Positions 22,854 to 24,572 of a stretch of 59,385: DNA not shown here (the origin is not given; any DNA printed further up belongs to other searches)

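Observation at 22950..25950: AT-rich ~3-kb island carrying a minimal radical-SAM peptide-maturation cassette beside a decayed ISNCY-like gene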

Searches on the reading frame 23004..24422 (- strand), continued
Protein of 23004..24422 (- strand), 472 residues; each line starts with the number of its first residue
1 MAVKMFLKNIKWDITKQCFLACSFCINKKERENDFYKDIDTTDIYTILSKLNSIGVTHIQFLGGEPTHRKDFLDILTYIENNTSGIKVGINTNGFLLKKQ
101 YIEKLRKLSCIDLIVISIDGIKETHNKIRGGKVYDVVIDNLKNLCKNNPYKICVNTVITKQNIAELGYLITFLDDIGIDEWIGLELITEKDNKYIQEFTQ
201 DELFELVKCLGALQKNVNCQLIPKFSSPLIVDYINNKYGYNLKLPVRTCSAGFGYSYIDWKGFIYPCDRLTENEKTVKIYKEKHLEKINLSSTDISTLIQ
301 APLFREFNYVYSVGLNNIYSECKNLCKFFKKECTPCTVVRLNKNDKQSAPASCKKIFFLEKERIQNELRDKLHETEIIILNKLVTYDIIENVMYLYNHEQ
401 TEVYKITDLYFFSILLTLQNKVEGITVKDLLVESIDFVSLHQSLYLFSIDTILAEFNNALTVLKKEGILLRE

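Call 38: find_encoding_contigs(protein=P0014, flank=4000, max_places=2)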
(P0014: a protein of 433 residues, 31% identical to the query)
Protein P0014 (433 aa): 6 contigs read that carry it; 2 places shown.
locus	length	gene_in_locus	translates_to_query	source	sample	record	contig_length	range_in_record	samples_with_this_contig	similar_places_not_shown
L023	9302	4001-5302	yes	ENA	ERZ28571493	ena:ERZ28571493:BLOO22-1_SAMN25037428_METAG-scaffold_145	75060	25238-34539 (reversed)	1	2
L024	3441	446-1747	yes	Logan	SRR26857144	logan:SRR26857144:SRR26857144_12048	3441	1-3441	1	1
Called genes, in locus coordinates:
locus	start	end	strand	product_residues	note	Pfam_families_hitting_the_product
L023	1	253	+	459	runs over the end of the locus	PF00206:Lyase_1, PF14698:ASL_C2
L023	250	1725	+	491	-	PF00497:SBP_bac_3, PF10613:Lig_chan-Glu_bd (faint), PF00528:BPD_transp_1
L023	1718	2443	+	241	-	PF02463:SMC_N, PF13175:AAA_15 (faint), PF00005:ABC_tran, PF13304:AAA_21 (weak)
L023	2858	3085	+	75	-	PF19807:DUF6290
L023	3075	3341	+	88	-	PF05016:ParE_toxin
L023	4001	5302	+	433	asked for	PF04055:Radical_SAM, PF13353:Fer4_12 (weak)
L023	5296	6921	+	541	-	PF00664:ABC_membrane, PF03193:RsgA_GTPase (weak), PF00005:ABC_tran, PF02463:SMC_N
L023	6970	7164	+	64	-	PF05016:ParE_toxin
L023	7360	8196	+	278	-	PF00288:GHMP_kinases_N, PF08544:GHMP_kinases_C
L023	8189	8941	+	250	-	PF01177:Asp_Glu_race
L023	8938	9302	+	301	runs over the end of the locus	PF02541:Ppx-GppA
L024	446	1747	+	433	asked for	PF04055:Radical_SAM, PF13353:Fer4_12 (weak)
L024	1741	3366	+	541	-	PF00664:ABC_membrane, PF03193:RsgA_GTPase (weak), PF00005:ABC_tran, PF02463:SMC_N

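Call 39: find_encoding_contigs(protein=P0008, flank=4000, max_places=2)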
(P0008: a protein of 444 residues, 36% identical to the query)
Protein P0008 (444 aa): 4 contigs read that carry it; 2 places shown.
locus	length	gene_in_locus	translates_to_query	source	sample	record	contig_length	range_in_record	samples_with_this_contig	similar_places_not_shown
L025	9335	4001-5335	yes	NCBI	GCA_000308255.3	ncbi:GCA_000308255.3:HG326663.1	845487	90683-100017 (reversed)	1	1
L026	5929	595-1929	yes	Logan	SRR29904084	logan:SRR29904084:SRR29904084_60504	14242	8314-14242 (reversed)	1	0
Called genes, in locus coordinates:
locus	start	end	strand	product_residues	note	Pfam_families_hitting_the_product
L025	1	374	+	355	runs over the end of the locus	PF00128:Alpha-amylase (faint), PF16657:Malt_amylase_C (faint)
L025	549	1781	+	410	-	PF00375:SDF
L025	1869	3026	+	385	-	PF03721:UDPG_MGDP_dh_N, PF00984:UDPG_MGDP_dh, PF03720:UDPG_MGDP_dh_C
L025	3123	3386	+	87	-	PF00872:Transposase_mut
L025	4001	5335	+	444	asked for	PF04055:Radical_SAM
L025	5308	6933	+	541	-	PF00664:ABC_membrane, PF13476:AAA_23 (weak), PF00005:ABC_tran, PF02463:SMC_N, PF13555:AAA_29 (weak), PF13304:AAA_21 (faint)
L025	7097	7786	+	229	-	-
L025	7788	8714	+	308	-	PF03576:Peptidase_S58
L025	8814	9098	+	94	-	PF01250:Ribosomal_S6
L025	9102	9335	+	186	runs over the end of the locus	PF00436:SSB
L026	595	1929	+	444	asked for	PF04055:Radical_SAM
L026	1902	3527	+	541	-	PF00664:ABC_membrane, PF13476:AAA_23 (weak), PF00005:ABC_tran, PF02463:SMC_N, PF13555:AAA_29 (weak), PF13304:AAA_21 (faint)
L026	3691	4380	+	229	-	-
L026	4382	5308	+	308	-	PF03576:Peptidase_S58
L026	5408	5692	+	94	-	PF01250:Ribosomal_S6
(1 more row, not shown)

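Call 47: search_protein_families(library=ncbifam, proteins=[P0014, P0008], max_evalue=10)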
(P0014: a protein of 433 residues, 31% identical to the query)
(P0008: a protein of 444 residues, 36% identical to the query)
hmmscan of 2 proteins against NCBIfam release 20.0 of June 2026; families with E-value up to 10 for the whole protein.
P0014 (433 aa): 45 families (the best 25 are shown)
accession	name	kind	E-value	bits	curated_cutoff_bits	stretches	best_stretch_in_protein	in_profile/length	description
TIGR03962.1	mycofact_rSAM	equivalog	4.4e-33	114.9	265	1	4-317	13-308/339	mycofactocin radical SAM maturase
TIGR04545.1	rSAM_ahbD_hemeb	equivalog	5.4e-27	95.1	500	1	5-322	2-317/339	heme b synthase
TIGR04053.2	TIGR04053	equivalog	4.3e-25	88.7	395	1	4-216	9-221/366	TIGR04053 family radical SAM/SPASM domain-containing protein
TIGR04133.1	rSAM_w_lipo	hypoth_equivalog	4.4e-24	85.1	425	1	5-329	26-337/350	TIGR04133 family radical SAM/SPASM protein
TIGR04055.1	rSAM_NirJ2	equivalog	1.7e-22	80.4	500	1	5-322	2-303/326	putative heme d1 biosynthesis radical SAM protein NirJ2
TIGR04317.1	W_rSAM_matur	equivalog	2.8e-22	79.3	380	1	8-182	9-185/349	tungsten cofactor oxidoreductase radical SAM maturase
NF045574.1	sacti_mat_StsB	exception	6.9e-20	71.3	625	1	6-269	99-345/466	StsB family radical SAM/SPASM domain sactipeptide maturase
TIGR04054.1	rSAM_NirJ1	equivalog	1.1e-18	67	650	1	3-206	36-236/387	putative heme d1 biosynthesis radical SAM protein NirJ1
NF050035.1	rSAM_WgK_link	exception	2.9e-18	66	650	2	8-159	14-162/367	radical SAM/SPASM peptide maturase WgkB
TIGR02109.1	PQQ_syn_pqqE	equivalog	3.9e-18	65.5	381.35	1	5-290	9-284/358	pyrroloquinoline quinone biosynthesis protein PqqE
TIGR04051.1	rSAM_NirJ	equivalog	6.6e-18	64.8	515.45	1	6-319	5-324/354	heme d1 biosynthesis radical SAM protein NirJ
TIGR02668.1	moaA_archaeal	equivalog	7.2e-17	61.3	325.25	1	6-210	13-213/303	GTP 3',8-cyclase MoaA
TIGR04340.1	rSAM_ACGX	hypoth_equivalog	7.7e-17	61.5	400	1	4-324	4-321/341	radical SAM/SPASM domain protein, ACGX system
TIGR02666.1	moaA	equivalog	1.4e-16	60.4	284.05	1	9-209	16-219/336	GTP 3',8-cyclase MoaA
NF045646.2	rSAM_Se_TrsS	equivalog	2.1e-16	59.5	490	1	8-171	91-254/441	radical SAM (seleno)protein TrsS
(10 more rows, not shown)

P0008 (444 aa): 45 families (the best 25 are shown)
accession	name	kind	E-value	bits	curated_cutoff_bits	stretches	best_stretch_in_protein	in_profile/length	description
TIGR03962.1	mycofact_rSAM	equivalog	2.6e-25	89.3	265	1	4-319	13-307/339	mycofactocin radical SAM maturase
TIGR04055.1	rSAM_NirJ2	equivalog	1.1e-23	84.3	500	1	4-327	1-305/326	putative heme d1 biosynthesis radical SAM protein NirJ2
TIGR04133.1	rSAM_w_lipo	hypoth_equivalog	1.3e-23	83.5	425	1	5-320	26-326/350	TIGR04133 family radical SAM/SPASM protein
TIGR04545.1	rSAM_ahbD_hemeb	equivalog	1.5e-23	83.8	500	1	4-325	1-317/339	heme b synthase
TIGR02109.1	PQQ_syn_pqqE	equivalog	5.7e-22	78.1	381.35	1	7-295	11-287/358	pyrroloquinoline quinone biosynthesis protein PqqE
TIGR04317.1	W_rSAM_matur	equivalog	2.3e-21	76.3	380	1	8-201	9-204/349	tungsten cofactor oxidoreductase radical SAM maturase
TIGR04340.1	rSAM_ACGX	hypoth_equivalog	5.6e-21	75.1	400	1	5-326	5-320/341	radical SAM/SPASM domain protein, ACGX system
TIGR04053.2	TIGR04053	equivalog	1.6e-20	73.7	395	1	3-208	8-215/366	TIGR04053 family radical SAM/SPASM domain-containing protein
TIGR04054.1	rSAM_NirJ1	equivalog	1.6e-20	73.1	650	1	2-320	35-357/387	putative heme d1 biosynthesis radical SAM protein NirJ1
TIGR02668.1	moaA_archaeal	equivalog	6.1e-20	71.4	325.25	1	7-283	14-269/303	GTP 3',8-cyclase MoaA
TIGR02666.1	moaA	equivalog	6.4e-19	68.1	284.05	1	9-215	16-225/336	GTP 3',8-cyclase MoaA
TIGR04163.1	rSAM_cobopep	equivalog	1.7e-18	66.6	375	1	10-330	71-392/428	peptide-modifying radical SAM enzyme CbpB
NF050035.1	rSAM_WgK_link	exception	7e-18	64.7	650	1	4-316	10-335/367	radical SAM/SPASM peptide maturase WgkB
NF001199.0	PRK00164.2-1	equivalog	9.4e-17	61.1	231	1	7-208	16-214/308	GTP 3',8-cyclase MoaA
NF045646.2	rSAM_Se_TrsS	equivalog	2.5e-16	59.3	490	1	8-171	91-254/441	radical SAM (seleno)protein TrsS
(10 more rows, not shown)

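Call 56: predict_structure(alignment_id=A2)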
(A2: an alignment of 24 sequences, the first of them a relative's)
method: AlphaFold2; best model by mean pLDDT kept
length: 472 residues; sequences in the alignment: 24
mean_pLDDT: 88.0   pTM: 0.86
mean pLDDT of the five models: 88.0, 87.2, 85.3, 84.5, 83.7
residues with pLDDT >= 90: 302; 70-90: 121; 50-70: 38; < 50: 11
segments of 3 or more residues with pLDDT < 50: 1-4, 250-253
pLDDT, mean of each block of 10 residues (from residue 1): 60 90 76 73 97 92 92 98 95 95 96 97 94 97 94 95 96 98 82 74 94 98 93 96 80 71 89 85 93 85 82 57 83 75 58 88 93 90 93 94 95 93 93 93 88 95 95 76
secondary structure, 60 per line:
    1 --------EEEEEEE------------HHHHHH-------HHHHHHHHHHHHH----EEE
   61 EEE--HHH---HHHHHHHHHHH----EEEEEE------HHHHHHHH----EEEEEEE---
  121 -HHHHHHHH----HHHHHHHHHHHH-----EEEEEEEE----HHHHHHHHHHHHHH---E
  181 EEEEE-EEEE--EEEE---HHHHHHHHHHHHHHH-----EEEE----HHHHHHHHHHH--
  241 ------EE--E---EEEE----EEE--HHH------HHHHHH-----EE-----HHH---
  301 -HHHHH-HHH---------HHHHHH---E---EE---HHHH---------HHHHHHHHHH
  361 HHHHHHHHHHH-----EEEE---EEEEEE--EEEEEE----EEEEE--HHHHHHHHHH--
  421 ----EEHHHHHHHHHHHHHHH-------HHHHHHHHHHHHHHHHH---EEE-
elements in order: E9-15 H28-33 H41-53 E58-63 H72-82 E87-92 H99-106 E111-117 H122-129 H134-145 E151-158 H163-176 E180-185 E187-190 E193-196 H200-214 E220-223 H228-238 E255-258 E263-265 H277-282 H302-306 H320-325 H338-341 H351-371 E377-380 E384-389 E392-397 E402-406 H409-418 H427-441 H449-465 E469-471

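Call 59: fold_search(model_id=the predicted structure, library=pdb)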
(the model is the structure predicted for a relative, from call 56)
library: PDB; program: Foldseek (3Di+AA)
matches with E <= 10: 1736; with E <= 0.001: 224
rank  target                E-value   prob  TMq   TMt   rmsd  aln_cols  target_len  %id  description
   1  5v1s_A                9.0e-15  1.00  0.55  0.61   5.3       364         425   20  Crystal structure of Streptococcus suis SuiB bound to S-adenosylmethionine (released 2017-08-30)
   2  5v1q_B                2.2e-14  1.00  0.55  0.58   5.5       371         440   19  Crystal structure of Streptococcus suis SuiB (released 2017-08-30)
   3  6efn                  5.9e-14  1.00  0.44  0.53   7.5       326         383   17  Structure of a RiPP maturase, SkfB (released 2018-10-24)
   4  5v1q_A                6.3e-14  1.00  0.51  0.56   4.8       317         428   21  Crystal structure of Streptococcus suis SuiB (released 2017-08-30)
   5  7vob                  1.2e-13  1.00  0.45  0.64   5.2       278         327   22  The crystal structure of a Radical SAM Enzyme BlsE involved in the Biosynthesis of Blasticidin S (released 2022-05-04)
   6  5why_B                1.3e-13  1.00  0.52  0.58   4.9       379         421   20  Structural Insights into Thioether Bond Formation in the Biosynthesis of Sactipeptides (released 2017-07-26)
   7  5v1s_B                1.6e-13  1.00  0.52  0.57   5.5       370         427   20  Crystal structure of Streptococcus suis SuiB bound to S-adenosylmethionine (released 2017-08-30)
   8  5v1t_A                2.2e-13  1.00  0.54  0.58   5.8       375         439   20  Crystal structure of Streptococcus suis SuiB bound to precursor peptide SuiA (released 2017-08-30)
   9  5why_A                6.6e-13  1.00  0.53  0.59   6.6       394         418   20  Structural Insights into Thioether Bond Formation in the Biosynthesis of Sactipeptides (released 2017-07-26)
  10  4k37_A                3.9e-12  1.00  0.55  0.69   6.5       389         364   18  Native anSMEcpe with bound AdoMet (released 2013-05-08)
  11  5wgg_A                4.6e-12  1.00  0.44  0.47   4.6       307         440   22  Structural Insights into Thioether Bond Formation in the Biosynthesis of Sactipeptides (released 2017-07-26)
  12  4k39_A                7.3e-12  1.00  0.55  0.70   6.4       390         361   18  Native anSMEcpe with bound AdoMet and Cp18Cys peptide (released 2013-05-08)
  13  4k38_A                1.1e-11  1.00  0.54  0.67   6.7       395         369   19  Native anSMEcpe with bound AdoMet and Kp18Cys peptide (released 2013-05-08)
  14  4k36_A                2.6e-11  1.00  0.55  0.66   7.1       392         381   20  His6 tagged anSMEcpe with bound AdoMet (released 2013-05-08)
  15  2fb2_B                2.6e-11  1.00  0.41  0.58  10.1       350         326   18  Structure of the MoaA Arg17/266/268/Ala triple mutant (released 2006-05-09)
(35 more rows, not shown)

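Call 60: search_protein_families(library=pfam, proteins=[P0021, P0028, P0035, P0002, P0005, P0006], max_evalue=1)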
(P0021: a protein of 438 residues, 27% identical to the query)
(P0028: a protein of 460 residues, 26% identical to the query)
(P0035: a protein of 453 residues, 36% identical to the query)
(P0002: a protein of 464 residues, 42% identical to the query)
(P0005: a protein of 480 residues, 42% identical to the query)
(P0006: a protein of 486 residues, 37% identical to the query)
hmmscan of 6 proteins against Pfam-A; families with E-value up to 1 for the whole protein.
P0021 (438 aa): 5 families
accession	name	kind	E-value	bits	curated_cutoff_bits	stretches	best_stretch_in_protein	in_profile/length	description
PF04055.27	Radical_SAM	-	8.9e-22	78.4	29.5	1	9-157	3-165/166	Radical SAM superfamily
PF13353.11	Fer4_12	-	6.5e-07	30.2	22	1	11-107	13-116/137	4Fe-4S single cluster domain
PF05402.18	PqqD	-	4.2e-06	27.4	23.4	1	371-425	13-67/67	Coenzyme PQQ synthesis protein D (PqqD)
PF01602.26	Adaptin_N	-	0.014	14.4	37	1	369-422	314-368/524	Adaptin N terminal region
PF13186.11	SPASM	-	0.044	14.5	21.5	1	240-310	1-67/67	Iron-sulfur cluster-binding domain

P0028 (460 aa): 4 families
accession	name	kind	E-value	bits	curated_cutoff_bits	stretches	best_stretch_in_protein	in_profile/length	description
PF04055.27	Radical_SAM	-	1.1e-27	97.7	29.5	1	9-165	2-159/166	Radical SAM superfamily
PF13353.11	Fer4_12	-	1.2e-10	42.2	22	1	8-113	11-115/137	4Fe-4S single cluster domain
PF05402.18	PqqD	-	1.3e-06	29.1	23.4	1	388-445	2-58/67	Coenzyme PQQ synthesis protein D (PqqD)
PF13186.11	SPASM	-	1e-05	26.2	21.5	1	252-330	1-67/67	Iron-sulfur cluster-binding domain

P0035 (453 aa): 6 families
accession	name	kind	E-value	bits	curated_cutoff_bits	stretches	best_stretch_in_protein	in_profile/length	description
PF04055.27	Radical_SAM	-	5.6e-23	82.4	29.5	1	125-277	2-162/166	Radical SAM superfamily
PF05402.18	PqqD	-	2.5e-09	37.8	23.4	1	41-97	11-67/67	Coenzyme PQQ synthesis protein D (PqqD)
PF13353.11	Fer4_12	-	7.5e-08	33.2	22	1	127-235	12-122/137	4Fe-4S single cluster domain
PF13186.11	SPASM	-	1.4e-07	32.1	21.5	1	350-410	1-67/67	Iron-sulfur cluster-binding domain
PF21782.3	PKMT_2nd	-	0.0066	17.3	27.8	1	32-77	17-62/98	PKMT, C-terminal winged helix domain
PF16007.11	DUF4777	-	0.13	12.9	34.4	1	61-97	21-57/66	Domain of unknown function (DUF4777)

P0002 (464 aa): 4 families
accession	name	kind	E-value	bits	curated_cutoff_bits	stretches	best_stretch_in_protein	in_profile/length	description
PF04055.27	Radical_SAM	-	1e-21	78.2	29.5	1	10-172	3-165/166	Radical SAM superfamily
PF13353.11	Fer4_12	-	6.2e-09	36.7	22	1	12-123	13-123/137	4Fe-4S single cluster domain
PF13186.11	SPASM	-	0.0024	18.6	21.5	1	249-318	1-66/67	Iron-sulfur cluster-binding domain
PF24026.1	DUF7337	-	0.67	10.5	30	0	130-174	14-59/61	Family of unknown function (DUF7337)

P0005 (480 aa): 6 families
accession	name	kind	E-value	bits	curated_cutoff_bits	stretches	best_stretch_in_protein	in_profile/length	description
PF04055.27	Radical_SAM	-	8.2e-24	85.1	29.5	1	10-167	3-164/166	Radical SAM superfamily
PF13353.11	Fer4_12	-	1.4e-08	35.5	22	1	12-114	13-115/137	4Fe-4S single cluster domain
PF13186.11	SPASM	-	7.9e-07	29.7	21.5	1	247-326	1-67/67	Iron-sulfur cluster-binding domain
PF17930.7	LpxI_N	-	0.051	14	25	1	26-59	39-74/129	LpxI N-terminal domain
PF01261.30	AP_endonuc_2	-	0.056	13.6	31.1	1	127-197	180-244/249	Xylose isomerase-like TIM barrel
PF03309.20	Pan_kinase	-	0.2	11.9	24.7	1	76-180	6-112/205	Type III pantothenate kinase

P0006 (486 aa): 8 families
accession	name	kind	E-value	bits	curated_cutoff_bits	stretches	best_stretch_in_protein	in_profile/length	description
PF04055.27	Radical_SAM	-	5.1e-17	63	29.5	1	20-150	3-137/166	Radical SAM superfamily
PF13353.11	Fer4_12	-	1.2e-07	32.6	22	1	22-108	13-100/137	4Fe-4S single cluster domain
PF13186.11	SPASM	-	0.016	15.9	21.5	1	261-293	1-41/67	Iron-sulfur cluster-binding domain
PF00923.25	TAL_FSA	-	0.037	13.8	27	1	360-420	146-216/285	Transaldolase/Fructose-6-phosphate aldolase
PF13864.11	Enkurin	-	0.086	13.8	23.6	1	388-436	3-54/92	Calmodulin-binding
PF24104.1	At5g52880_ARM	-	0.15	12.9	27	1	417-454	24-62/100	F-box protein At5g52880 ARM repeat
PF00533.33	BRCT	-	0.17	12.6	21.3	0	22-52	3-28/78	BRCA1 C Terminus (BRCT) domain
PF14039.11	YusW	-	0.3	12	27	0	395-460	23-90/92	YusW-like protein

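Call 87: search_protein_families(library=pfam, proteins=[L021:5070-5324:+, L006:3866-4915:+, L006:5063-5452:+], max_evalue=1)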
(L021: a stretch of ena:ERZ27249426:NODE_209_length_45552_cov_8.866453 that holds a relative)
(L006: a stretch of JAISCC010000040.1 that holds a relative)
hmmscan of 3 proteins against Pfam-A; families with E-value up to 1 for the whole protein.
L021:5070-5324:+ (84 aa): 2 families
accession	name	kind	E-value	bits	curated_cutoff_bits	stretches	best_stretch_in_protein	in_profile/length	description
PF05219.18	DREV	-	0.0055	16.3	26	1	7-83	163-238/265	DREV methyltransferase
PF17727.6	CtsR_C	-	0.084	13.6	23.8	1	56-82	12-38/72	CtsR C-terminal dimerization domain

L006:3866-4915:+ (349 aa): 3 families
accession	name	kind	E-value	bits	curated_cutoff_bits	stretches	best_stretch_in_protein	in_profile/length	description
PF01022.26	HTH_5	-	0.028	14.7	22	1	174-207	13-46/47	Bacterial regulatory protein, arsR family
PF04099.18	Sybindin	-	0.035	14.6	25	0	217-254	79-120/140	Sybindin-like family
PF08011.17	PDDEXK_9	-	0.2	12.1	25.5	1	45-74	23-56/105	PD-(D/E)XK nuclease superfamily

L006:5063-5452:+ (129 aa): 1 family
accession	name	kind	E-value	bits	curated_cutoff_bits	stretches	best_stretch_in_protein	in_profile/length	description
PF25112.1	zf-AtTam37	-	0.078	14.2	27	1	52-110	25-83/111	AtTam37 zinc finger region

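Call 90: find_related_loci(query=A4, collection=viral_contigs, flank=5000)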
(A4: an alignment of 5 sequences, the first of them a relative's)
Query A4 (472 aa) in viral_contigs; peptide patterns used: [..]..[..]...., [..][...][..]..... (x = any residue, [..] = any of these).
140 stretches matched a pattern, but none encodes a relative of the query by tblastn (E <= 1e-3).
